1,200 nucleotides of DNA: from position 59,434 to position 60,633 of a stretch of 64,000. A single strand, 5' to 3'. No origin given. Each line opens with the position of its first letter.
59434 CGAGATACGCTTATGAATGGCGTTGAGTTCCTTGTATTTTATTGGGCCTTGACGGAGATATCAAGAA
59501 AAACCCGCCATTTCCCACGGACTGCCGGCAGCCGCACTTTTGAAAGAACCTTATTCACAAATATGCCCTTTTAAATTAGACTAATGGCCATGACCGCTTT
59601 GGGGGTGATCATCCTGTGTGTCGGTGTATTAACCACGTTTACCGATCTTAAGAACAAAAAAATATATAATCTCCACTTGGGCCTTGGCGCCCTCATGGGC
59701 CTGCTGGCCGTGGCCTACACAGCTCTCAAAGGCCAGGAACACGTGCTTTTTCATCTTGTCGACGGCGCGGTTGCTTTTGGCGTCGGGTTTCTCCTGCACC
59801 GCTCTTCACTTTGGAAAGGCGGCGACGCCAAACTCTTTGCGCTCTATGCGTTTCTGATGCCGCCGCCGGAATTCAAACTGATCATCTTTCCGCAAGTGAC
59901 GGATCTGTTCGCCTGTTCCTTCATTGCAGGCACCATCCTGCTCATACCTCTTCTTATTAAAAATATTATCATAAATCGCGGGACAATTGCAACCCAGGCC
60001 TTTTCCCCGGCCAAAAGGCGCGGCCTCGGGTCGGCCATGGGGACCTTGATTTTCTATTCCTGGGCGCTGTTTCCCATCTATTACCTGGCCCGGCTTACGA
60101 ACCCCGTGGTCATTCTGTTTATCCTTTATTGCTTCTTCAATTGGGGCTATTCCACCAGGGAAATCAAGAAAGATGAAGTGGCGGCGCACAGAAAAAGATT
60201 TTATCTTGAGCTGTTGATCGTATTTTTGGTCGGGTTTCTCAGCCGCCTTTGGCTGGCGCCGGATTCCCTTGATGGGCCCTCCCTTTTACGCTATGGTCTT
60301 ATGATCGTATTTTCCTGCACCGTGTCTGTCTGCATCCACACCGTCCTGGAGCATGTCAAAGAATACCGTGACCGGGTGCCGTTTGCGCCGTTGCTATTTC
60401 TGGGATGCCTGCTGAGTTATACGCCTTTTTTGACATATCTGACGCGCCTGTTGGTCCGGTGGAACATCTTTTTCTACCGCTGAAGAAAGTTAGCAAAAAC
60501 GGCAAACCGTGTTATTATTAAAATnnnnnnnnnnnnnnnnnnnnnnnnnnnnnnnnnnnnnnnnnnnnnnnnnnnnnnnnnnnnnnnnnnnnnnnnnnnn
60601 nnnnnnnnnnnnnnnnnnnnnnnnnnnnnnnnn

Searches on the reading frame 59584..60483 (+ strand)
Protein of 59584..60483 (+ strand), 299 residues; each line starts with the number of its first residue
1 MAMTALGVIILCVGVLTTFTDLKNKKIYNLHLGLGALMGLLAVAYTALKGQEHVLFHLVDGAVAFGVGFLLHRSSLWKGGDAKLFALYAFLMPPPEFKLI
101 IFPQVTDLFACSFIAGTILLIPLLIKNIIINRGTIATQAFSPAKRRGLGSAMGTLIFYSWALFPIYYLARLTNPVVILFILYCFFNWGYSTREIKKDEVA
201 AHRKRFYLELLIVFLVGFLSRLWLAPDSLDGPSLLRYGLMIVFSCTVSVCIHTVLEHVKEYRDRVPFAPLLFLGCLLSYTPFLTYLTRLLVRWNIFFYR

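Call 12: search_protein_families(library=pfam, proteins=[window:59584-60483:+], max_evalue=0.01)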
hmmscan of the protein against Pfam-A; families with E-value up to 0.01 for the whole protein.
window:59584-60483:+ (299 aa): 1 family
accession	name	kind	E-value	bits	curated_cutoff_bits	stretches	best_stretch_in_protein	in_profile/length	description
PF01478.23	Peptidase_A24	-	1.6e-06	28.9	26.5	1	9-120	2-103/104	Type IV leader peptidase family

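Call 50: search_solved_structures(query=window:59584-60483:+, max_evalue=10, show_alignments=1)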
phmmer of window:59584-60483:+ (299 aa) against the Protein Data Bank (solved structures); distinct sequences matched with E-value up to 10: 1.
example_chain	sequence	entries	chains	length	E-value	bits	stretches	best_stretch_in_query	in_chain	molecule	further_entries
6h2d_P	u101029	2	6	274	2.2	10.8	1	18-54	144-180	AhlC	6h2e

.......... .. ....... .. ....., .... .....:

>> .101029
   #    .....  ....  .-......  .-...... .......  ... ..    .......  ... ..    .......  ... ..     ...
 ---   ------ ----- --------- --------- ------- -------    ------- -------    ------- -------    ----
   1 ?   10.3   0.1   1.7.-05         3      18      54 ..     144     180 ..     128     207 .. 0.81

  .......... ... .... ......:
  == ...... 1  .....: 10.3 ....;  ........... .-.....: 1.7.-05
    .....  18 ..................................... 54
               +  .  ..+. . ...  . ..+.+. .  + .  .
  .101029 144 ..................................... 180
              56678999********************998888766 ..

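Call 51: search_protein_families(library=ncbifam, proteins=[window:59584-60483:+], max_evalue=0.01)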
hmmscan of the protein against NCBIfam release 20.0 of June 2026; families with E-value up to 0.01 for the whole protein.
window:59584-60483:+ (299 aa): 0 families
